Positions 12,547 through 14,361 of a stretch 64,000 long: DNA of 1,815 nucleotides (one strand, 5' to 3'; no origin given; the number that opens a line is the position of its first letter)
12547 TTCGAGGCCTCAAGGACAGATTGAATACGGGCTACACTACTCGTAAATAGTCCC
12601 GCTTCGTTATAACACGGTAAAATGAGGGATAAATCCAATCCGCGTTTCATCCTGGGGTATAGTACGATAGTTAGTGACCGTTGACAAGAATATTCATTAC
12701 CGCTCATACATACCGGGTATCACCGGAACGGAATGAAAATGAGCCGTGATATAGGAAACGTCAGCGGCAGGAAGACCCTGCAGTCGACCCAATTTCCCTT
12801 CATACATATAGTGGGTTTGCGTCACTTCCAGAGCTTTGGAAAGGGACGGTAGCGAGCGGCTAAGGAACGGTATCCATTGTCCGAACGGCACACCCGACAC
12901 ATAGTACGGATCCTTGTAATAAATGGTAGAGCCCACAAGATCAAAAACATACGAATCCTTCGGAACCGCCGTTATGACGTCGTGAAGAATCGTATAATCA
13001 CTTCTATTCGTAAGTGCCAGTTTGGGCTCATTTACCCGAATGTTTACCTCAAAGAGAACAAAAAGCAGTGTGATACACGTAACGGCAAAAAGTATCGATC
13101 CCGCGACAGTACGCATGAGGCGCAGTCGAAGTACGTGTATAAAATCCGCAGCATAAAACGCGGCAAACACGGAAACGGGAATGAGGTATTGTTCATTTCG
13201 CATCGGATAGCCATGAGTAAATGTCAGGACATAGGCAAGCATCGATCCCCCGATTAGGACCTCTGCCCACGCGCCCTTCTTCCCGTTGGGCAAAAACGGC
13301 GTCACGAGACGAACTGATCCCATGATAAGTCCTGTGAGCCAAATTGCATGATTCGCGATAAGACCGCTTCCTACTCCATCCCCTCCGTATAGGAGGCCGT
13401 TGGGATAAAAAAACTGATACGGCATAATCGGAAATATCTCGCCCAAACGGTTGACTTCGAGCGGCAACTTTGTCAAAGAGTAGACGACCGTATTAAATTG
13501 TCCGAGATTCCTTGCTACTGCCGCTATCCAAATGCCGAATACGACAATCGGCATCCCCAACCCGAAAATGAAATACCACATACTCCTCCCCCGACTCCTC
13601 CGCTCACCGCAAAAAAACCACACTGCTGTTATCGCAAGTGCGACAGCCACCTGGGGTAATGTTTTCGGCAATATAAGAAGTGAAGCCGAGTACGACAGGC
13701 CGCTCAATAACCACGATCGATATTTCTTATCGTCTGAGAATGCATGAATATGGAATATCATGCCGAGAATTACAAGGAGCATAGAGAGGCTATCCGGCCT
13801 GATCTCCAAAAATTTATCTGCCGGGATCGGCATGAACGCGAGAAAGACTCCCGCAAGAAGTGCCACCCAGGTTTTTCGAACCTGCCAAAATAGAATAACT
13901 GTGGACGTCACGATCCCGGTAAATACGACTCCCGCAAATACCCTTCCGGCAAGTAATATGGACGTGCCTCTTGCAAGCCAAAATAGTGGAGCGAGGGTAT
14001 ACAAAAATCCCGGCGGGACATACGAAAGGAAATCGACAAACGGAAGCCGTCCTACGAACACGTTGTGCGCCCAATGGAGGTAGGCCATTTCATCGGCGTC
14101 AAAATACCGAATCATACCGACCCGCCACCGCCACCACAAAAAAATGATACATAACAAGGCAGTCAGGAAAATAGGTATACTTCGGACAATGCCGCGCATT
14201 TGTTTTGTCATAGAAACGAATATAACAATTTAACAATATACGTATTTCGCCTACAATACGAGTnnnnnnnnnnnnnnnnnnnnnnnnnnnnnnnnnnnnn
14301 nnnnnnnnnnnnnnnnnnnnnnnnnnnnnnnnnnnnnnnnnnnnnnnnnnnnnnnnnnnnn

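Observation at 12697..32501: Exceptional concentration of GT-C-type membrane glycosyltransferases (about nine in 20 kb)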

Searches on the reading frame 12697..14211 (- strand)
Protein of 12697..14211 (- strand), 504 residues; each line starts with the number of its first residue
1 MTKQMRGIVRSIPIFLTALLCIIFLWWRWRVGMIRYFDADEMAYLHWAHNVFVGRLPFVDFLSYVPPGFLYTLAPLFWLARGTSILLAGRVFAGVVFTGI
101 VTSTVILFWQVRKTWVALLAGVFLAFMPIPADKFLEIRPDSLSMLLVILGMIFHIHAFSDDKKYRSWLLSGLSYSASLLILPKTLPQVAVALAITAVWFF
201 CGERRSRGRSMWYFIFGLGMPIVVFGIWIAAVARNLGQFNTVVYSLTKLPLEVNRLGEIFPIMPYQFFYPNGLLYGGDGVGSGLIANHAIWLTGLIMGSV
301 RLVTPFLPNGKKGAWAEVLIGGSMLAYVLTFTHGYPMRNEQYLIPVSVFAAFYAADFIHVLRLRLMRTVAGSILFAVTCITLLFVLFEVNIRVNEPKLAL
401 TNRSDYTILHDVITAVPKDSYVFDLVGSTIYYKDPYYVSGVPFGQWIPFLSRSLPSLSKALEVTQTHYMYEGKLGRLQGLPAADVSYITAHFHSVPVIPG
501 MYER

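Call 3: search_protein_families(library=pfam, proteins=[window:12697-14211:-], max_evalue=0.01)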
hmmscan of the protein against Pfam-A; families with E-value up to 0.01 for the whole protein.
window:12697-14211:- (504 aa): 0 families

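Call 6: search_protein_families(library=ncbifam, proteins=[window:12697-14211:-], max_evalue=0.1)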
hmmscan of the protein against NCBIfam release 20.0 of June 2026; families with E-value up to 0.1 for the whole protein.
window:12697-14211:- (504 aa): 0 families

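Call 14: search_solved_structures(query=window:12697-14211:-, max_evalue=1)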
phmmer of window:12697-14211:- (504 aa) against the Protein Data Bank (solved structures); distinct sequences matched with E-value up to 1: 0.

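Call 22: find_homologous_proteins(query=window:12697-14211:-, max_evalue=0.001)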
Query window:12697-14211:- (504 aa): 192 proteins with E <= 0.001 among 8000 candidates; the best 120 are listed.
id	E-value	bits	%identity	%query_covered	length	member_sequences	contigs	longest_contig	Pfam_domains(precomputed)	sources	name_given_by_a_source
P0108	1.5e-194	666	60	98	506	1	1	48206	-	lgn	-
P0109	2.2e-174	599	53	100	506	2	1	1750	-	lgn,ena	-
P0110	1.2e-168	580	53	97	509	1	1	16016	-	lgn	-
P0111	2.0e-167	576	52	100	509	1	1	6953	-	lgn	-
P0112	3.1e-167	576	54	96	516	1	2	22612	-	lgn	-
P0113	9.8e-167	574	51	99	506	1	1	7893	-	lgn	-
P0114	6.9e-165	568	52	94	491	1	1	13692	-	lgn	-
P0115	7.5e-165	568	52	96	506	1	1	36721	-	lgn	-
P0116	7.7e-165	568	52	100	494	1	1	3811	-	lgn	-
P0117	1.3e-164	567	54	92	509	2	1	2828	-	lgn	-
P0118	4.5e-164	565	51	95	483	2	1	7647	-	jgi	-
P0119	2.0e-162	560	53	94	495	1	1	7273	-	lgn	-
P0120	6.1e-161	555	50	100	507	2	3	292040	-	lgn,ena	-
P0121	9.7e-161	554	52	96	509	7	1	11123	-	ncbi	-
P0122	2.1e-159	550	52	98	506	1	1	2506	-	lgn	-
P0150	1.3e-138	481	47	95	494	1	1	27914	PF13231.13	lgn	-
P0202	1.2e-113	399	40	95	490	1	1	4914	PF13231.13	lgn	-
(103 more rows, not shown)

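Call 25: search_solved_structures(query=A2, max_evalue=10, show_alignments=2)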
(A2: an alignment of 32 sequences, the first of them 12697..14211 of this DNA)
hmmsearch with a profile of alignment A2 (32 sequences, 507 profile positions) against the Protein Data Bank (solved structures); distinct sequences matched with E-value up to 10: 1.
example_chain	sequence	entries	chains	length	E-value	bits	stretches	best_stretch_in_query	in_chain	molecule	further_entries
1rki_A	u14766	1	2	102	0.12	14.3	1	413-464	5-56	hypothetical protein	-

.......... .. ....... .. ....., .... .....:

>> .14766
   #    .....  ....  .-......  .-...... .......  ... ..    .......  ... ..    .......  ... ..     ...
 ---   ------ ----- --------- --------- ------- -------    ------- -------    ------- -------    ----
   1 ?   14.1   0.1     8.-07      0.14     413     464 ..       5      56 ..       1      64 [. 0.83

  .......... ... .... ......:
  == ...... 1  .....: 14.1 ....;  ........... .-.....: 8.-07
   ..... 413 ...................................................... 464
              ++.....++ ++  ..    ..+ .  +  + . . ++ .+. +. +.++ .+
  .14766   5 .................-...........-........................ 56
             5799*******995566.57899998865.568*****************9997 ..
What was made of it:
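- On ArnT (GT83): Neither phmmer nor a family profile of A finds ArnT chains in the PDB (calls 14, 25), and there is no NCBIfam hit (call 6).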

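Call 49: search_protein_families(library=pfam, alignment_id=A2, max_evalue=0.1)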
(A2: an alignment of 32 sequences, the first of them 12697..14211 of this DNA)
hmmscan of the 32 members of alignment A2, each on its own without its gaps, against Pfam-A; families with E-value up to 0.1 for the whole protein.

A. member 1, window:12697-14211:- (504 aa): 0 families

B. families by the number of members that match (of 32 scanned): 3 families
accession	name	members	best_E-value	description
PF13231.12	PMT_2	7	5.3e-07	Dolichyl-phosphate-mannose-protein mannosyltransferase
PF09913.15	DUF2142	1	1.8e-06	Predicted membrane protein (DUF2142)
PF09594.16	GT87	1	3.4e-06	Glycosyltransferase family 87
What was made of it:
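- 12697..14211 (-): A: ArnT-fold GT-C glycosyltransferase with no Pfam hit of its own. 7 of 32 homologs hit PMT_2 (call 49).
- On PMT_2 (PF13231; ArnT/PMT-like GT-C): A is not met directly, though 7 of 32 homologs hit at E up to 0.1, the best at 5.3e-7 (call 49).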

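Call 55: predict_structure(alignment_id=A2)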
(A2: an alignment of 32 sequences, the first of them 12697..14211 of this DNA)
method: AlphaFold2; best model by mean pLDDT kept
length: 504 residues; sequences in the alignment: 32
mean_pLDDT: 88.9   pTM: 0.90
mean pLDDT of the five models: 88.9, 88.5, 87.8, 87.1, 86.3
residues with pLDDT >= 90: 283; 70-90: 202; 50-70: 18; < 50: 1
segments of 3 or more residues with pLDDT < 50: none
pLDDT, mean of each block of 10 residues (from residue 1): 75 95 94 84 90 86 83 94 92 96 98 96 89 87 97 94 92 96 92 95 89 96 91 88 85 74 74 83 92 96 93 93 93 75 89 97 91 93 96 87 86 89 86 78 66 86 92 82 91 89 92
secondary structure, 60 per line:
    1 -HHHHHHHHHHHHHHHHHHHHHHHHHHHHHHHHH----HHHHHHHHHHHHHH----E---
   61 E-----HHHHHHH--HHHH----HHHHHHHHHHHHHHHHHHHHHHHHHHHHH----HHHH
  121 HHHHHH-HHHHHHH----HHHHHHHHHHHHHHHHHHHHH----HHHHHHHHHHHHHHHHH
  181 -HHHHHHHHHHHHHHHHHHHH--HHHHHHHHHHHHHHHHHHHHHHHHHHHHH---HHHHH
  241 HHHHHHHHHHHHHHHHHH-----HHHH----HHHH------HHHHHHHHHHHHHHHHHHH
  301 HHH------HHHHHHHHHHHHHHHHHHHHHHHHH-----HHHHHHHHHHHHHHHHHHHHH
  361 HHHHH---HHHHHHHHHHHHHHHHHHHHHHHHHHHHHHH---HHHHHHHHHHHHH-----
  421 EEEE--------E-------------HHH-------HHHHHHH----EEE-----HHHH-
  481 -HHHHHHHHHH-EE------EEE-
elements in order: H2-34 H39-52 H67-73 H76-79 H84-112 H117-126 H128-134 H139-159 H164-180 H182-201 H204-232 H236-258 H264-267 H272-275 H282-303 H310-334 H340-365 H369-399 H403-415 E421-424 H457-463 E468-470 H476-479 H482-491 E501-503
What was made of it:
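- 12697..14211 (-): AF2 pLDDT 88.9 (call 55).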
